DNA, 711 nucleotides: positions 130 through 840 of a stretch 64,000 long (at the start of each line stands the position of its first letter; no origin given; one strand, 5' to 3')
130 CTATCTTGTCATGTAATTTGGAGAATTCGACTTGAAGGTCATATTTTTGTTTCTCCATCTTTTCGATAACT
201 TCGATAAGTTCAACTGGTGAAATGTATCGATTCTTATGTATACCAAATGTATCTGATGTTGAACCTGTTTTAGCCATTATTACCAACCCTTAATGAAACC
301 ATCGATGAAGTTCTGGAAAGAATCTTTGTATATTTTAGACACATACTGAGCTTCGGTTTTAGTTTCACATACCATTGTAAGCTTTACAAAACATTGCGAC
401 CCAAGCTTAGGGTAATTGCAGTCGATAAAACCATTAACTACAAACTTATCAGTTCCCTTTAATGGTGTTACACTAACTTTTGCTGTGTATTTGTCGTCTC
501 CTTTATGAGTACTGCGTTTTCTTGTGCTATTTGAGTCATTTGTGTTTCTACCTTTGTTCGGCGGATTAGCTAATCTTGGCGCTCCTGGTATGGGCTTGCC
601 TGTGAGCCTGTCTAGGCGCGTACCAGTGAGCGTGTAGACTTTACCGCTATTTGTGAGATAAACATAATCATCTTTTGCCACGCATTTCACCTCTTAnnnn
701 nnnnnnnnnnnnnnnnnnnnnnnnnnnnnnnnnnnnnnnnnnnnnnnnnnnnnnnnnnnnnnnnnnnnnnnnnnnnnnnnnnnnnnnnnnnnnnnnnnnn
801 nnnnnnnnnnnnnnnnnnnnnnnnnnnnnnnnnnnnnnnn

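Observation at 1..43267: Three TnpB-linked RNA modules with covarying stems and an invariant TCTTTAG loop; two of the three TnpBs have lost or degenerated the zinc finger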

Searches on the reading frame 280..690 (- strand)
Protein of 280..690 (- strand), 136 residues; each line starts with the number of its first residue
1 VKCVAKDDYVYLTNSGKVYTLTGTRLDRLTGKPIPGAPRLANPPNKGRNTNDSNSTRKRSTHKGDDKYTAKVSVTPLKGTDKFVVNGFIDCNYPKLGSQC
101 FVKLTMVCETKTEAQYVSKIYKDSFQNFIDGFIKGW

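Call 73: find_encoding_contigs(protein=window:280-690:-, flank=4000, max_places=8)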
Protein window:280-690:- (136 aa): 2 contigs read that carry it; 2 places shown.
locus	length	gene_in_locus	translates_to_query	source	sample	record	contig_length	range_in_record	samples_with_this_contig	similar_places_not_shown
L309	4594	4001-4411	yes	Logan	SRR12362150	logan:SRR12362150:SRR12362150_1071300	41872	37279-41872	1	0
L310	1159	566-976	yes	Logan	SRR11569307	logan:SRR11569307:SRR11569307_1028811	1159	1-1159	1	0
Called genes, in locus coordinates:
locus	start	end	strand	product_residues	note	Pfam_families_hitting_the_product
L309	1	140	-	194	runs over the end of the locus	PF00239:Resolvase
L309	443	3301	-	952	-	PF19263:DUF5906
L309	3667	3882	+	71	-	-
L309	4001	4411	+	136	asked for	-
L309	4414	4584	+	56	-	-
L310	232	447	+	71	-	-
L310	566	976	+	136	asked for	-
